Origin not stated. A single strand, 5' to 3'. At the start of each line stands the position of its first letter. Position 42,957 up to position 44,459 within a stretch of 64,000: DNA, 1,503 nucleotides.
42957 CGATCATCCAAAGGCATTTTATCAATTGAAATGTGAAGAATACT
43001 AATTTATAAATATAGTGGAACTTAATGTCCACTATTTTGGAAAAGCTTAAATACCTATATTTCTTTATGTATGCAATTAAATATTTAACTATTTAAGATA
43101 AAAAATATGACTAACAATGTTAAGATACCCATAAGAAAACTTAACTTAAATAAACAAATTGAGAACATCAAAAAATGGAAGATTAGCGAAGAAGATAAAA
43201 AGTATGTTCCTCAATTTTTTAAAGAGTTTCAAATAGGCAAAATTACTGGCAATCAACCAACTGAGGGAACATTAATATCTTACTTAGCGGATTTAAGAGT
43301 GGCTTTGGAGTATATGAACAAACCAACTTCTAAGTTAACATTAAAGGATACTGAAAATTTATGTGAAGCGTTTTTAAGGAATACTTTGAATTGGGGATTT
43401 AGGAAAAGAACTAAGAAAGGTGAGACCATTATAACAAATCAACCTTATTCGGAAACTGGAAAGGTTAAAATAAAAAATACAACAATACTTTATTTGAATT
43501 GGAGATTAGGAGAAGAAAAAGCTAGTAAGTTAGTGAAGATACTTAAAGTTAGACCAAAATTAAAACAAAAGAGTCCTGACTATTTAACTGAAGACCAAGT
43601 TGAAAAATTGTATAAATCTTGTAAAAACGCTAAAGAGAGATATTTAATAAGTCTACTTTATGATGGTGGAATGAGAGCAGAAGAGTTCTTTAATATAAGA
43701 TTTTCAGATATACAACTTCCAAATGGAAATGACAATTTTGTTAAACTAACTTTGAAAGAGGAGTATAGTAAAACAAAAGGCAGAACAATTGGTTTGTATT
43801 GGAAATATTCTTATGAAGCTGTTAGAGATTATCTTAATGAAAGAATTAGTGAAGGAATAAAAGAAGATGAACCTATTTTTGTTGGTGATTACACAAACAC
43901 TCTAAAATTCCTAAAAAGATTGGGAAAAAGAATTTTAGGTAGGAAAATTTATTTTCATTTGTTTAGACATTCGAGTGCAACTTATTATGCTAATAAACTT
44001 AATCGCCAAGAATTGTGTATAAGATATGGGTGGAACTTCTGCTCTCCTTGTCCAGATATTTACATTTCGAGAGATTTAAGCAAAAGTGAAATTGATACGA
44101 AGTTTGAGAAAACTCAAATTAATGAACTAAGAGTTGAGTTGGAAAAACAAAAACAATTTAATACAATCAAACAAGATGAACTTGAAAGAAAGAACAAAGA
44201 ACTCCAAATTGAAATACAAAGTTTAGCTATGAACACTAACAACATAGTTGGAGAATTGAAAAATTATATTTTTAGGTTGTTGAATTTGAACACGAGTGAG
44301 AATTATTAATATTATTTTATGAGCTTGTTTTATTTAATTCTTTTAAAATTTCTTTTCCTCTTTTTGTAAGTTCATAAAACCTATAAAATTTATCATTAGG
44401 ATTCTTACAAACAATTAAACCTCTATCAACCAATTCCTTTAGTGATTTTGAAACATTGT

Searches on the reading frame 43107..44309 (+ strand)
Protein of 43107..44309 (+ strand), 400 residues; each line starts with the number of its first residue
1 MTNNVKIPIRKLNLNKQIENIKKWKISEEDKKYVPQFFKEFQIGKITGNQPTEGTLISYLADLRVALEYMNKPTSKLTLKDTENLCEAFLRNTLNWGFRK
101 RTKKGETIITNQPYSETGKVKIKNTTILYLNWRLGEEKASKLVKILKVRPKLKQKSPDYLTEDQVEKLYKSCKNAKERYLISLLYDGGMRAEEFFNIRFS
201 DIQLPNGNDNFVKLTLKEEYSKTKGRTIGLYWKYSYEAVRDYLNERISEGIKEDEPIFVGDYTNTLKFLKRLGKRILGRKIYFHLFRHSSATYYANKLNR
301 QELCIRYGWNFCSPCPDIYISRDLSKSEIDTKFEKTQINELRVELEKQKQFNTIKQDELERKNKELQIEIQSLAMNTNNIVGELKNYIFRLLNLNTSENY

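Call 4: search_protein_families(library=pfam, proteins=[window:43107-44309:+], max_evalue=0.01)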
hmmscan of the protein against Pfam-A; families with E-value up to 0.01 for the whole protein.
window:43107-44309:+ (400 aa): 1 family
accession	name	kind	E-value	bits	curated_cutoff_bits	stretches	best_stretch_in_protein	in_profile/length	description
PF00589.27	Phage_integrase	-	1.7e-14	54.4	27.1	1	159-297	2-143/172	Phage integrase family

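Call 23: search_solved_structures(query=window:43107-44309:+, max_evalue=0.01, show_alignments=1)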
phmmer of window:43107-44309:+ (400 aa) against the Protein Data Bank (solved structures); distinct sequences matched with E-value up to 0.01: 3.
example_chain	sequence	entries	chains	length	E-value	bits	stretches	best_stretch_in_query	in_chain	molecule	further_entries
5hxy_A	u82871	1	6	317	1.6e-05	27.1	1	146-293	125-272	Tyrosine recombinase XerA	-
4a8e_A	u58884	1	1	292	2.2e-05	26.7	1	147-205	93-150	PROBABLE TYROSINE RECOMBINASE XERC-LIKE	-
1a0p_A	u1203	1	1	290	0.0013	20.8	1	148-248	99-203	SITE-SPECIFIC RECOMBINASE XERD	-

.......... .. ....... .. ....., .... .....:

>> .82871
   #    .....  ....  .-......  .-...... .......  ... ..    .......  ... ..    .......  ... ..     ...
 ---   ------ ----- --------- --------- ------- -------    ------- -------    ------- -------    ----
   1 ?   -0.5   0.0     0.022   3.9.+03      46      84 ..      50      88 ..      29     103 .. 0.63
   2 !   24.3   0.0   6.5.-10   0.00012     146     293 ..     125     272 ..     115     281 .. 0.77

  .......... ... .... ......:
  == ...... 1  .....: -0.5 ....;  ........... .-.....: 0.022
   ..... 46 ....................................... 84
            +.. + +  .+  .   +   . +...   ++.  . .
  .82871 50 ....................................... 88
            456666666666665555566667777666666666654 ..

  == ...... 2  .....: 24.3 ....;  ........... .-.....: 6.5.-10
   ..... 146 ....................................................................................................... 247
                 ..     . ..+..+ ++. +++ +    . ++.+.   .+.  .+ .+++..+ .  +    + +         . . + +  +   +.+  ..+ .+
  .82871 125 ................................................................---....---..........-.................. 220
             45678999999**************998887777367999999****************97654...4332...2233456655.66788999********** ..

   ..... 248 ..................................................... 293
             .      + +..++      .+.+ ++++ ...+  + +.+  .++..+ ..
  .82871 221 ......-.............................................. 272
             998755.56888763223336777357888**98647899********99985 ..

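Call 28: search_protein_families(library=phrogs, proteins=[window:43107-44309:+], max_evalue=0.001)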
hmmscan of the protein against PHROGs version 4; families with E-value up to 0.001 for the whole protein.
window:43107-44309:+ (400 aa): 2 families
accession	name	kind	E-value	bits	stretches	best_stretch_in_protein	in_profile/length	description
phrog_1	-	integration and excision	7.5e-20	72.7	1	146-299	254-412/611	integrase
phrog_216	-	integration and excision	1.7e-10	41.5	1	150-297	46-198/301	integrase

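Call 29: find_related_loci(query=window:43107-44309:+, collection=viral_contigs, flank=10000)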
Query window:43107-44309:+ (400 aa) in viral_contigs; peptide patterns used: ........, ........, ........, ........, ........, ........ (x = any residue, [..] = any of these).
10 stretches matched a pattern, but none encodes a relative of the query by tblastn (E <= 1e-3).

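Call 31: find_homologous_proteins(query=window:43107-44309:+, max_evalue=0.00001)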
Query window:43107-44309:+ (400 aa): 789 proteins with E <= 0.00001 among 3876 candidates; the best 120 are listed.
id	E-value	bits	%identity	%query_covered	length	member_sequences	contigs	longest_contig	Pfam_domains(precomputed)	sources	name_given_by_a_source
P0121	6.0e-239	810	91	100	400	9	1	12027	PF00589.28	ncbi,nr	ncbi:MAG TPA: site-specific integrase [Candidatus Nanoarchaeia archaeon]|nr:site-specific integrase 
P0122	1.0e-229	780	86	100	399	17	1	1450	PF00589.28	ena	-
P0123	1.4e-217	740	81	100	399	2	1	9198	PF00589.28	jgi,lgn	jgi:integrase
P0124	4.2e-179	613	69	100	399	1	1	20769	PF00589.28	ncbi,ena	-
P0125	1.9e-175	601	67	100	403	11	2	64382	PF00589.28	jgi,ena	jgi:integrase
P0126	2.0e-154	532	93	65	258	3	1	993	PF00589.28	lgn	-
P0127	4.7e-143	495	90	62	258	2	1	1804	PF00589.28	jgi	-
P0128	3.8e-140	485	59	94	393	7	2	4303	PF00589.28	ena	-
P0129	9.9e-138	477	53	100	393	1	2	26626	PF00589.28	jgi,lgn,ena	jgi:integrase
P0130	4.9e-137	475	58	96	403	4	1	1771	PF00589.28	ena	-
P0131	4.6e-130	452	56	92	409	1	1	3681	PF00589.28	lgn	-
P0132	4.8e-129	449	57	86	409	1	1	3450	PF00589.28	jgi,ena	-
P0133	2.9e-126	439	52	96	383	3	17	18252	PF00589.28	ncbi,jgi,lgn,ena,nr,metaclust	ncbi:site-specific integrase [Candidatus Pacearchaeota archaeon]|nr:site-specific integrase [Candida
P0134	1.2e-125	437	54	97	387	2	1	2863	PF00589.28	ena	-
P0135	1.7e-125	437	54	94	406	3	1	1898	PF00589.28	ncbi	-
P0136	3.0e-124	433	53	97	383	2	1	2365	PF00589.28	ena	-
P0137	6.8e-124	432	56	90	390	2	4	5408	PF00589.28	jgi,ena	-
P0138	1.6e-123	430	56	90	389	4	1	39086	PF00589.28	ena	-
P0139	8.3e-123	428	53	96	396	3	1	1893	PF00589.28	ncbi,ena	ncbi:MAG: site-specific integrase [Nanoarchaeota archaeon]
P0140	1.1e-119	418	51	93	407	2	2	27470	PF00589.28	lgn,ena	-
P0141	2.4e-119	417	48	98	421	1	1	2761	PF00589.28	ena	-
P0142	4.5e-118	412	53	92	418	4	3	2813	PF00589.28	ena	-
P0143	6.2e-118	412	51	89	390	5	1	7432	PF00589.28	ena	-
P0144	3.0e-117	410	53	93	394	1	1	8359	PF00589.28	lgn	-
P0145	1.0e-116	408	51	99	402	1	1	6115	PF00589.28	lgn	-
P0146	9.3e-115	402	51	89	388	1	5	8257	PF00589.28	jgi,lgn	jgi:integrase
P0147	1.9e-112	394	50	93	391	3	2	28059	PF00589.28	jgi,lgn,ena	-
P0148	3.8e-111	390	49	93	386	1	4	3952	PF00589.28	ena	-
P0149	8.0e-111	389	49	90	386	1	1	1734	PF00589.28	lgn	-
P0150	1.8e-110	387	51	90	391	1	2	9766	PF00589.28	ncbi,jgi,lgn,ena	ncbi:MAG: site-specific integrase [Candidatus Pacearchaeota archaeon]|jgi:integrase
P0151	1.9e-110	387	48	92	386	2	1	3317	PF00589.28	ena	-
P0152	2.5e-110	387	49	92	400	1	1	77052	PF00589.28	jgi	jgi:integrase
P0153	2.4e-109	384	50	92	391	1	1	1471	PF00589.28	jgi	jgi:integrase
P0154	2.8e-109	384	55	84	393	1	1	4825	PF00589.28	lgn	-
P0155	4.2e-108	380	47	97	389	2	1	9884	PF00589.28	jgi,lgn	-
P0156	1.5e-106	375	50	90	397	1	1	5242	PF00589.28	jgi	-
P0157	7.2e-106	372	57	77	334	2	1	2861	PF00589.28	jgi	-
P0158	8.1e-105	369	48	92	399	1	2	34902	PF00589.28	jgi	jgi:integrase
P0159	1.3e-104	368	51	90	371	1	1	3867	PF00589.28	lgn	-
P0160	2.0e-104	368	53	88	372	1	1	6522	PF00589.28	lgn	-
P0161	2.1e-103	364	49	93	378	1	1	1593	PF00589.28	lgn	-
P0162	4.0e-103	363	52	93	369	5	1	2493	PF00589.28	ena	-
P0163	8.5e-103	362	51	91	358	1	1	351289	PF00589.28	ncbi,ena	-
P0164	1.7e-102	361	47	93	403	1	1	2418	PF00589.28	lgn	-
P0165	3.2e-102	360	54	86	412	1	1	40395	PF00589.28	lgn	-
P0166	5.1e-102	360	50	90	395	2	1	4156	PF00589.28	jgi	-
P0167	1.2e-101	358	50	93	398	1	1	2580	PF00589.28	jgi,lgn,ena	-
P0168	1.4e-101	358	51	91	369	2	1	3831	PF00589.28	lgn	-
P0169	2.9e-101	357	49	91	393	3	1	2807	PF00589.28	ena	-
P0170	1.1e-100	355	47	99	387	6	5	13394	PF00589.28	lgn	-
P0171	2.6e-100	354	48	95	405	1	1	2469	PF00589.28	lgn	-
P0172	2.9e-100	354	48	90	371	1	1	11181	PF00589.28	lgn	-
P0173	1.1e-98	349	48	92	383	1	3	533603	PF00589.28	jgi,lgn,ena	-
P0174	1.4e-98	348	45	92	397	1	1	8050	PF00589.28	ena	-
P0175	1.6e-98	348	48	95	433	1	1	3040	PF00589.28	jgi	jgi:integrase/recombinase XerD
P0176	1.7e-98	348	51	93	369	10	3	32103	PF00589.28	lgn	-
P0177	2.1e-98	348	48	89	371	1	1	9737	PF00589.28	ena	-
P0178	3.4e-98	347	47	97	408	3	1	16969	PF00589.28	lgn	-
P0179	6.5e-98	346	45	93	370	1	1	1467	PF00589.28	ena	-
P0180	7.5e-98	346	50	90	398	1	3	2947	PF00589.28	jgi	-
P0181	7.7e-98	346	49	91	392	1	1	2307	PF00589.28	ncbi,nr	ncbi:MAG TPA: site-specific integrase [Candidatus Nanoarchaeia archaeon]|nr:site-specific integrase 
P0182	1.1e-97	345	48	90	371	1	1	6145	PF00589.28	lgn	-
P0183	1.1e-97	345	47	89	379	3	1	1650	PF00589.28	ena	-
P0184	1.4e-97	345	48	94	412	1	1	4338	PF00589.28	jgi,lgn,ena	-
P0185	1.5e-97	345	50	87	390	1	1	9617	PF00589.28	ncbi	-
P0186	2.0e-97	345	48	87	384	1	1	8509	PF00589.28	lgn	-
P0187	2.6e-97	344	50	91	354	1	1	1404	PF00589.28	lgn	-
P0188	2.9e-97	344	45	91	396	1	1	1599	PF00589.28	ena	-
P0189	3.3e-97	344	50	89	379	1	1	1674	PF00589.28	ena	-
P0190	5.9e-97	343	47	86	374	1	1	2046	PF00589.28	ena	-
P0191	8.6e-97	342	51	85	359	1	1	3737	PF00589.28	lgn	-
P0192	1.0e-96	342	49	86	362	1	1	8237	PF00589.28,PF22823.3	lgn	-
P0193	1.3e-96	342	47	90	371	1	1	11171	PF00589.28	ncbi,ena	-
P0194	1.4e-96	342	46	99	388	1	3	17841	PF00589.28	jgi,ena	-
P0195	1.7e-96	341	49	89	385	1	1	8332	PF00589.28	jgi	jgi:integrase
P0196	1.8e-96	341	46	95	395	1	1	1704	PF00589.28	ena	-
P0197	1.9e-96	341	49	92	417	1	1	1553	PF00589.28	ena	-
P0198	2.0e-96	341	44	95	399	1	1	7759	PF00589.28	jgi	jgi:integrase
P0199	4.0e-96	340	46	89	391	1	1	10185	PF00589.28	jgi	-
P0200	4.0e-96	340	48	92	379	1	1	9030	PF00589.28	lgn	-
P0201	4.0e-96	340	49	89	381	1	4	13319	PF00589.28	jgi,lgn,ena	-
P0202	4.6e-96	340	47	95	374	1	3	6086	PF00589.28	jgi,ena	-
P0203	5.3e-96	340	46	87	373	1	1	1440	PF00589.28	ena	-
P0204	5.6e-96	340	49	91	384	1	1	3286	PF00589.28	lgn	-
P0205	5.7e-96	340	46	96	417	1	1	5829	PF00589.28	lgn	-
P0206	6.9e-96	339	48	93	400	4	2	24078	PF00589.28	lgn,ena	-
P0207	7.7e-96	339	46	96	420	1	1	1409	PF00589.28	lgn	-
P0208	7.7e-96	339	47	95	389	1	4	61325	PF00589.28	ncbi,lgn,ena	-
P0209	8.4e-96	339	48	89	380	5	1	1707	PF00589.28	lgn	-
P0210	1.2e-95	339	45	93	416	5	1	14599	PF00589.28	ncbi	-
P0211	1.5e-95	338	48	91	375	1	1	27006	PF00589.28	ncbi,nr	ncbi:site-specific integrase [archaeon]|nr:site-specific integrase [archaeon]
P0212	1.6e-95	338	48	91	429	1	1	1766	PF00589.28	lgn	-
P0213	1.9e-95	338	49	89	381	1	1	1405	PF00589.28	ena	-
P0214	1.9e-95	338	48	88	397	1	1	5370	PF00589.28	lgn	-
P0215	2.3e-95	338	48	89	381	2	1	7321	PF00589.28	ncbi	-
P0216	2.3e-95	338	49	86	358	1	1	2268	PF00589.28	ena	-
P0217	2.3e-95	338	50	87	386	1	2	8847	PF00589.28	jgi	jgi:integrase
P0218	2.6e-95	338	47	92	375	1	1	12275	PF00589.28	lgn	-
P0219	3.7e-95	337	48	91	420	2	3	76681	PF00589.28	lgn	-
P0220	4.3e-95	337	47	89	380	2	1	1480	PF00589.28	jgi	jgi:integrase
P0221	4.7e-95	337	47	95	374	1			PF00589.28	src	-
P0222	5.0e-95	337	48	91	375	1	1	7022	PF00589.28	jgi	jgi:integrase/recombinase XerD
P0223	5.5e-95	337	48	91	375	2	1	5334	PF00589.28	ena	-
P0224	5.9e-95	336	46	97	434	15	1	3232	PF05615.19,PF00589.28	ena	-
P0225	6.2e-95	336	46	94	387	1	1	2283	PF00589.28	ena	-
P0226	6.3e-95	336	44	96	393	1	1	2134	PF00589.28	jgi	jgi:integrase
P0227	7.5e-95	336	48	91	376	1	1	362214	PF00589.28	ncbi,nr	ncbi:tyrosine-type recombinase/integrase [archaeon]|nr:tyrosine-type recombinase/integrase [archaeon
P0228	8.3e-95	336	48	89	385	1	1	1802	PF00589.28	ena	-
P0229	9.4e-95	336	46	92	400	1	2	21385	PF00589.28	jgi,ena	-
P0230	1.0e-94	336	50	86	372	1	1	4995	PF00589.28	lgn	-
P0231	1.1e-94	336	49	87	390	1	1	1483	PF00589.28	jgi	jgi:integrase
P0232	1.2e-94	335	47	92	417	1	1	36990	PF00589.28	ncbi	-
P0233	1.3e-94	335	44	94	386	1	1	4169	PF00589.28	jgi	-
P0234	1.3e-94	335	44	98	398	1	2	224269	PF00589.28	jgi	jgi:integrase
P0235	1.4e-94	335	45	95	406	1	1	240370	PF00589.28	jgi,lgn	jgi:integrase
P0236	1.5e-94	335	45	95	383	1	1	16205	PF00589.28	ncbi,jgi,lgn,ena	-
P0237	1.6e-94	335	46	90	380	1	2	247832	PF00589.28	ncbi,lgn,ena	-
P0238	1.6e-94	335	46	96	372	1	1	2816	PF00589.28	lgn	-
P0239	1.7e-94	335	44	92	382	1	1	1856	PF00589.28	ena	-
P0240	1.8e-94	335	49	88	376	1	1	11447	PF00589.28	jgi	jgi:integrase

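Call 32: find_encoding_contigs(protein=P0124, flank=10000, max_places=2)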
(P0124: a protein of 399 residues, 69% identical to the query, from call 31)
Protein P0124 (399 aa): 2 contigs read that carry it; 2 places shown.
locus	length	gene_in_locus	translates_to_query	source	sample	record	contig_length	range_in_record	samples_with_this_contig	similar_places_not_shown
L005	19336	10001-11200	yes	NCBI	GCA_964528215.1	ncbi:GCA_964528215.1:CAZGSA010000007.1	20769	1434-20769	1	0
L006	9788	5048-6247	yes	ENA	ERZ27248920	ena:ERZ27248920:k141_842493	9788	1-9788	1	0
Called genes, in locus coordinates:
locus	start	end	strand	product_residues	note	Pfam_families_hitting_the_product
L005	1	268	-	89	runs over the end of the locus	-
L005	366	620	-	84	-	-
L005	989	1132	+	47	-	-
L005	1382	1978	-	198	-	PF01862:PvlArgDC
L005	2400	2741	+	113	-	-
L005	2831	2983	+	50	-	-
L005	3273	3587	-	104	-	PF13472:Lipase_GDSL_2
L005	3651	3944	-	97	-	-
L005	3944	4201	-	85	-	-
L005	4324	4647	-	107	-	-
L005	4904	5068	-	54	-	-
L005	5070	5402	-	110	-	-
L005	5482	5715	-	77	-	-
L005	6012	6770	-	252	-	PF18731:HEPN_Swt1 (faint)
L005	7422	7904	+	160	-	PF01988:VIT1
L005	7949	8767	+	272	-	PF13495:Phage_int_SAM_4 (weak), PF00589:Phage_integrase, PF22823:MrpR_C_cat (weak)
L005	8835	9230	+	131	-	PF06397:Desulfoferrod_N, PF01880:Desulfoferrodox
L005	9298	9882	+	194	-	PF00210:Ferritin, PF02915:Rubrerythrin, PF23458:DUF7130 (faint), PF21349:RUBY_RBDX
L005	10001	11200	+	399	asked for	PF00589:Phage_integrase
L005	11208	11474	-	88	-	PF12840:HTH_20 (faint), PF14947:HTH_45 (weak)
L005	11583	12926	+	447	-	-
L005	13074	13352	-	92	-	-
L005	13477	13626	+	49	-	-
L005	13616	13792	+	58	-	-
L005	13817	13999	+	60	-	-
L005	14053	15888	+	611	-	PF13481:AAA_25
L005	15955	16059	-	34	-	-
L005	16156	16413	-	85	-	-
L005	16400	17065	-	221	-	PF00589:Phage_integrase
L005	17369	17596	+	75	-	-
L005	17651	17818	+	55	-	-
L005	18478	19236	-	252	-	PF01145:Band_7, PF13421:Band_7_1 (weak)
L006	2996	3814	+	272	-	PF13495:Phage_int_SAM_4 (weak), PF00589:Phage_integrase, PF22823:MrpR_C_cat (weak)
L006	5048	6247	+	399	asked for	PF00589:Phage_integrase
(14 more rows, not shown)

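Call 33: find_encoding_contigs(protein=P0121, flank=10000, max_places=2)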
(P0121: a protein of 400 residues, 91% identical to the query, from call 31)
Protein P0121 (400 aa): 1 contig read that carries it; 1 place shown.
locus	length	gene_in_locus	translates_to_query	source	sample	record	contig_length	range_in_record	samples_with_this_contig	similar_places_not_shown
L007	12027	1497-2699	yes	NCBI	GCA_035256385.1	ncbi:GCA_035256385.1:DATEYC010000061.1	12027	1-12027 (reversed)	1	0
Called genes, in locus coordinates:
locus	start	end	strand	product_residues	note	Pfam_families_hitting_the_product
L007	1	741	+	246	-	PF03129:HGTP_anticodon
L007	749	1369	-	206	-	-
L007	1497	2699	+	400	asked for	PF00589:Phage_integrase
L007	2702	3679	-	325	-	PF01022:HTH_5 (faint), PF01047:MarR (faint), PF02082:Rrf2 (faint), PF08279:HTH_11 (faint), PF13404:HTH_AsnC-type (weak), PF13412:HTH_24, PF13404:HTH_AsnC-type, PF13412:HTH_24, +3 more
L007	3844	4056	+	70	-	-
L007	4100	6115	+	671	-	PF04055:Radical_SAM (weak)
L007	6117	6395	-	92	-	-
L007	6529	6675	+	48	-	-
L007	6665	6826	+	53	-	-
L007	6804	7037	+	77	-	-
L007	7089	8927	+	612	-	PF13481:AAA_25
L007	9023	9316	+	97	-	-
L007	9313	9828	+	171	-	PF00239:Resolvase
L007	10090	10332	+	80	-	-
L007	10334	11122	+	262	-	-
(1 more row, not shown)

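Call 34: find_encoding_contigs(protein=P0123, flank=10000, max_places=2)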
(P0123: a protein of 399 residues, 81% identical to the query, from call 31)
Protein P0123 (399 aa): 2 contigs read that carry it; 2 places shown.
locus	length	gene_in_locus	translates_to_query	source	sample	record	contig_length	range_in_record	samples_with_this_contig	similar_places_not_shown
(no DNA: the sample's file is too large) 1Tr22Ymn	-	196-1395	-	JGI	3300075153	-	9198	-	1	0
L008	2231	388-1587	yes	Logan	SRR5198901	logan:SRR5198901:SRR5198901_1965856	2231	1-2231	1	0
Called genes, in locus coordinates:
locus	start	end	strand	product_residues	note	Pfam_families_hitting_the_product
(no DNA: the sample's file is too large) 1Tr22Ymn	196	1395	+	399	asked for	PF00589:Phage_integrase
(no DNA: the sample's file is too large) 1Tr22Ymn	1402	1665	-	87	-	PF12802:MarR_2 (weak), PF25213:HVO_A0261_N (weak), PF12840:HTH_20 (weak), PF14947:HTH_45 (weak)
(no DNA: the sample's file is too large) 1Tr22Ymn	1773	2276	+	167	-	PF03703:bPH_2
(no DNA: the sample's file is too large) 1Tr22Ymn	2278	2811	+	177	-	PF03703:bPH_2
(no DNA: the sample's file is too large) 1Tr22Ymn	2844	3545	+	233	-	-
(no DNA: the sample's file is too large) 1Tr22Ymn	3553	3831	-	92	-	-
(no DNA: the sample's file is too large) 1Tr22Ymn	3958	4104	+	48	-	-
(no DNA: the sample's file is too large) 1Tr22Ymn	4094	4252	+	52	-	-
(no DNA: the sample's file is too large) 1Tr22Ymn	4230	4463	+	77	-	-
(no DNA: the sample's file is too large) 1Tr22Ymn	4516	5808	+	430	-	PF09250:Prim-Pol, PF13481:AAA_25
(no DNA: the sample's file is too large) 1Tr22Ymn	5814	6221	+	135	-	-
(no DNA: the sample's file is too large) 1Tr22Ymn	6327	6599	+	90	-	-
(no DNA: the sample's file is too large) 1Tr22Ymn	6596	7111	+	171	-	PF00239:Resolvase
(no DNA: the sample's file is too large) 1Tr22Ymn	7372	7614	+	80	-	-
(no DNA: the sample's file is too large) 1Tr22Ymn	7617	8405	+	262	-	-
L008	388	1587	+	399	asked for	PF00589:Phage_integrase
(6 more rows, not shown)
